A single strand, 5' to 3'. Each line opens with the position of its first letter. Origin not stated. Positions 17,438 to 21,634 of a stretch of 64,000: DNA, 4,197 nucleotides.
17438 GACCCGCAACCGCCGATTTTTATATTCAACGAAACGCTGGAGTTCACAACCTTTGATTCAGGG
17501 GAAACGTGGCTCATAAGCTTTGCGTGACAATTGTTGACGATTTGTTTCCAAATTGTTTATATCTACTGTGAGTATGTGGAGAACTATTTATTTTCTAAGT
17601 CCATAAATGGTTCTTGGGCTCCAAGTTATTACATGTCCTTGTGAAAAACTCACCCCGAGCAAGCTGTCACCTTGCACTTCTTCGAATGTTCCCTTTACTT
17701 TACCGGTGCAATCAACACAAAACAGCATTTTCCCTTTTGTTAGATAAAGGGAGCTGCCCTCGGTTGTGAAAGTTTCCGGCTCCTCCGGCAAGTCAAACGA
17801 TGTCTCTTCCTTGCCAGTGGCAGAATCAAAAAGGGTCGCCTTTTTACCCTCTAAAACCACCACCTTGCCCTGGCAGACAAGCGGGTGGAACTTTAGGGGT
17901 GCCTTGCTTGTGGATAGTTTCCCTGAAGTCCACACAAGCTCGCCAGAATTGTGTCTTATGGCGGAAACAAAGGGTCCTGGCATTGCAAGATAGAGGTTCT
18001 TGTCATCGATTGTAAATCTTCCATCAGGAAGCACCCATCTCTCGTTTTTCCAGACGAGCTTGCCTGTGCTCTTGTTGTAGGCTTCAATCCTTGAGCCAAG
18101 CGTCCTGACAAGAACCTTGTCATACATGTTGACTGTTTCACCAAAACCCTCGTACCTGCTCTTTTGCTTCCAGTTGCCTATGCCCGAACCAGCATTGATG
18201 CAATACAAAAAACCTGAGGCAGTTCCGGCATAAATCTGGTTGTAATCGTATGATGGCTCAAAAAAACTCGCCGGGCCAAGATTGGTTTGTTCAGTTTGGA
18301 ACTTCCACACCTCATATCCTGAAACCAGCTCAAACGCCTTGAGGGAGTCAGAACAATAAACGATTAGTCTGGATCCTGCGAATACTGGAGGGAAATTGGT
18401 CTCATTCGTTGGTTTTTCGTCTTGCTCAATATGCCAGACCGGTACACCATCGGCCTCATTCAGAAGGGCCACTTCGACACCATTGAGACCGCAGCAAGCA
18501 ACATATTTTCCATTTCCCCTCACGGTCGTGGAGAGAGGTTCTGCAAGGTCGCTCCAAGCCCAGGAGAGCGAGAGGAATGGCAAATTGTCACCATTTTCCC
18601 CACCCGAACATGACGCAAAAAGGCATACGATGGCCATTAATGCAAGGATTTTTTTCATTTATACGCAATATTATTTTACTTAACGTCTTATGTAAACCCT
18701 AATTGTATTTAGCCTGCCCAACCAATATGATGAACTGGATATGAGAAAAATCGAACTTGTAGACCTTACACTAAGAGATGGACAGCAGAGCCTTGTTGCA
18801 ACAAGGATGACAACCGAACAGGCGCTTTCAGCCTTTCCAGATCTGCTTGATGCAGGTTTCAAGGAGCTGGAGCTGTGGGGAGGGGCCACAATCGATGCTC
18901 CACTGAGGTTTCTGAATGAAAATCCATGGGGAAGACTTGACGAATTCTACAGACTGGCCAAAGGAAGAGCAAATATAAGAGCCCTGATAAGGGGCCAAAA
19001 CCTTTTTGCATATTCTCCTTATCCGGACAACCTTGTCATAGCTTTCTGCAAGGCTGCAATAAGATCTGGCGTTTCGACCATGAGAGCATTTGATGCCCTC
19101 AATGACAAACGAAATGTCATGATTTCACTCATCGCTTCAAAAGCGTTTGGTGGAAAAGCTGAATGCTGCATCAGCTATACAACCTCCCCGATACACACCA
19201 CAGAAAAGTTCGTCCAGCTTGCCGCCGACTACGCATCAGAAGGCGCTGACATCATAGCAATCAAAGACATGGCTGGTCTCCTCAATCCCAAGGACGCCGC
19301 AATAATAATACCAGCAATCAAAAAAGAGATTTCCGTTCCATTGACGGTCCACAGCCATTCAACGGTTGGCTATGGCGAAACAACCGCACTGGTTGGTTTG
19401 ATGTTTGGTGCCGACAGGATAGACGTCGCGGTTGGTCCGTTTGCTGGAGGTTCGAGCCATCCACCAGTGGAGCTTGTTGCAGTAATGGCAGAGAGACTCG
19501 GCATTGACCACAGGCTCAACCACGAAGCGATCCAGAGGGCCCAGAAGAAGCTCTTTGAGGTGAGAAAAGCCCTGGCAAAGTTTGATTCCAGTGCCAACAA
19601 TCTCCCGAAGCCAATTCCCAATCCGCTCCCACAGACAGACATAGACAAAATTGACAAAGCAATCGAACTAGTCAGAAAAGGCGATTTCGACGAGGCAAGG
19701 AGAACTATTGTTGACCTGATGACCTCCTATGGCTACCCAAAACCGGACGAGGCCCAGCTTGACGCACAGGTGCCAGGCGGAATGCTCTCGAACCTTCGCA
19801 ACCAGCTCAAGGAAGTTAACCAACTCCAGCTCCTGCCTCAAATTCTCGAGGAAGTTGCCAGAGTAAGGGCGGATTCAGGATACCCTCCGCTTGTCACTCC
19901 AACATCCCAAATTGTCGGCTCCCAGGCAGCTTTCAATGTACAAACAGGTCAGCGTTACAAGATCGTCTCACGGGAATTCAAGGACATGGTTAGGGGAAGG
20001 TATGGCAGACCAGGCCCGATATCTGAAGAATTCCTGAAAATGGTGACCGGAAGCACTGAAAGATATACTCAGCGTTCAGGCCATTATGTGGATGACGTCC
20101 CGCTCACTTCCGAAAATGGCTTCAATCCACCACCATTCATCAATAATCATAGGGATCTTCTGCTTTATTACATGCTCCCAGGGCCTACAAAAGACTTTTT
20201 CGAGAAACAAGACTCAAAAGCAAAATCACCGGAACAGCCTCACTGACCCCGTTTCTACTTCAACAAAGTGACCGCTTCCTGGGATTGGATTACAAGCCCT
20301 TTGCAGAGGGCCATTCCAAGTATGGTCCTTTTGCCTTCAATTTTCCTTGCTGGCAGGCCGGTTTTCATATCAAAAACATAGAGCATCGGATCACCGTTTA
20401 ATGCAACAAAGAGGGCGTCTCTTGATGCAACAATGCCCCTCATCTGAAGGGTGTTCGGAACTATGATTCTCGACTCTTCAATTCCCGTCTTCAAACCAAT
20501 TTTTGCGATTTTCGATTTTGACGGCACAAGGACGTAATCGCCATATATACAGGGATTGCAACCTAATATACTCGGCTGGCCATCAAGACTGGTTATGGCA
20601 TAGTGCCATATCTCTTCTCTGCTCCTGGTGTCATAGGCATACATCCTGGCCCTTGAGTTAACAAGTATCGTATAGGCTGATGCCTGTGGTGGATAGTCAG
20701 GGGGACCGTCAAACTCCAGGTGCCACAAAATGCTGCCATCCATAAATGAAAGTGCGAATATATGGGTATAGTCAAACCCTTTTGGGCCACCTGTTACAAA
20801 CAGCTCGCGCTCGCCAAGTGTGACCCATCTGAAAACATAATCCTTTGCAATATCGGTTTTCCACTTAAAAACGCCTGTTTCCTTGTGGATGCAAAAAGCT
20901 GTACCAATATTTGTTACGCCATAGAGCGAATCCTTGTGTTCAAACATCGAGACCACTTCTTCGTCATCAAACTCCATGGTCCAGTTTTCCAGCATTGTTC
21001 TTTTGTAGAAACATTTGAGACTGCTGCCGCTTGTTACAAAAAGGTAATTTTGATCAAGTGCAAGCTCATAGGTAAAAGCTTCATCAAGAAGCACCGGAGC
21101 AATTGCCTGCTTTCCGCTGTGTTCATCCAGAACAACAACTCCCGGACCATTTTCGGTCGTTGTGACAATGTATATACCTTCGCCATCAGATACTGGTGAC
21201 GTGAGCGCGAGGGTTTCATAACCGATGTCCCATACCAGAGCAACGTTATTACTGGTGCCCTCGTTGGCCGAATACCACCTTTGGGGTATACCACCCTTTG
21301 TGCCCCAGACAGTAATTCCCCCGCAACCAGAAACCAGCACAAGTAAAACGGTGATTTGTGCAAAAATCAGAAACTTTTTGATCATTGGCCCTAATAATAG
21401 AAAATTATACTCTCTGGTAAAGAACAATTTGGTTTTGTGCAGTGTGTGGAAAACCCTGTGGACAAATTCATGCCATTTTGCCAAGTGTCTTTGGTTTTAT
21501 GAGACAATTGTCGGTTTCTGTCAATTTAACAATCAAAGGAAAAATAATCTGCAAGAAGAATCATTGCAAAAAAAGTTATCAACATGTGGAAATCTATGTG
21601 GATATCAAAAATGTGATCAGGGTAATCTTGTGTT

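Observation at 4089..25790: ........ motif family: a perfect 20-bp palindrome before the hydrogenase operon and a fourfold doublet array upstream of the ammonia-lyase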

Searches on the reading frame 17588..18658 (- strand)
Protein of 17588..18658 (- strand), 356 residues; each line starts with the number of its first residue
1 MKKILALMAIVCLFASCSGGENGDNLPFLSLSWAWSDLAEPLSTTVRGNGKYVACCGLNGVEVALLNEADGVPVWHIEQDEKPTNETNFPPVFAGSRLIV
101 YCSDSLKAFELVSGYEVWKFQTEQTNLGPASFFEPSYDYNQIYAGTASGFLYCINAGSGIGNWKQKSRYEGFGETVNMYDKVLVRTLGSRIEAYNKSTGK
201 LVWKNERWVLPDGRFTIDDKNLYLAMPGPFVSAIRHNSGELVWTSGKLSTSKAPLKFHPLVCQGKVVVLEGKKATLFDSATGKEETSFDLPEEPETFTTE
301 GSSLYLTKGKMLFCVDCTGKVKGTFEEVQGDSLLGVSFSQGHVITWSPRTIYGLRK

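Call 7: search_protein_families(library=pfam, proteins=[window:17588-18658:-])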
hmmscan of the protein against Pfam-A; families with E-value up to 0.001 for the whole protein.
window:17588-18658:- (356 aa): 3 families
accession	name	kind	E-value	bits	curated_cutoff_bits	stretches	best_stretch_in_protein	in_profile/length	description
PF13360.13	PQQ_2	-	1.3e-17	64.7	27.6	1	105-310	4-217/233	Outer membrane protein assembly factor BamB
PF13570.13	Beta-prop_ACSF4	-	2.3e-10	40.8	133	2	138-325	60-251/329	Beta-alanine-activating enzyme, beta-propeller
PF25293.1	Beta-prop_EMC1_N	-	4.6e-05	23.6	34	0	180-295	32-152/219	EMC1 N-terminal beta-propeller domain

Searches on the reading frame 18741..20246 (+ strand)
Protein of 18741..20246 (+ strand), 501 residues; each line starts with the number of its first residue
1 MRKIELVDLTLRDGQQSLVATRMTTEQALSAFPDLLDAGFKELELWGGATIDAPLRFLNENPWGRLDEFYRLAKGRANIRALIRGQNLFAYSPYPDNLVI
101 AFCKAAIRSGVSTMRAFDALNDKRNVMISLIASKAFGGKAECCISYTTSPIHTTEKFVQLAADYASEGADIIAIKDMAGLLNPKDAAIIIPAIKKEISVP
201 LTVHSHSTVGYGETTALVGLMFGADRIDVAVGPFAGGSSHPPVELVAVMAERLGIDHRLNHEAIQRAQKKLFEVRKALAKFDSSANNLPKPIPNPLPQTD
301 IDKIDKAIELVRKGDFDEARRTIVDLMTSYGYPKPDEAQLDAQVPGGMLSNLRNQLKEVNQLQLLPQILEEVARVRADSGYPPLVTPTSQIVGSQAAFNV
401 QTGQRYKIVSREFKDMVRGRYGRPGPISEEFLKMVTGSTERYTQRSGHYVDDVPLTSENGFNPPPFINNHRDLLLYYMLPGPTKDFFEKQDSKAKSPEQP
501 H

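Call 7: search_protein_families(library=pfam, proteins=[window:18741-20246:+])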
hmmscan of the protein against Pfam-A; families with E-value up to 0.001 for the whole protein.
window:18741-20246:+ (501 aa): 2 families
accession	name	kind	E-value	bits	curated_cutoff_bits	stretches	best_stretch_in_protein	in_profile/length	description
PF02436.23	PYC_OADA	-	9.8e-37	127.1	27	1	341-494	3-168/201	Conserved carboxylase domain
PF00682.25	HMGL-like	-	1.5e-20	74.2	29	1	152-268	139-257/260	HMGL-like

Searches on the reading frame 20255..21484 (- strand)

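Call 7: search_protein_families(library=pfam, proteins=[window:20255-21484:-])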
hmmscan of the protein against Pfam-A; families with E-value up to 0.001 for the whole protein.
window:20255-21484:- (409 aa): 2 families
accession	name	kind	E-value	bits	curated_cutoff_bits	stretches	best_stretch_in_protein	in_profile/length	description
PF13360.13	PQQ_2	-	1.3e-11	45.1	27.6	1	224-334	32-138/233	Outer membrane protein assembly factor BamB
PF13570.13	Beta-prop_ACSF4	-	2.4e-05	24.3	133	0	164-260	123-214/329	Beta-alanine-activating enzyme, beta-propeller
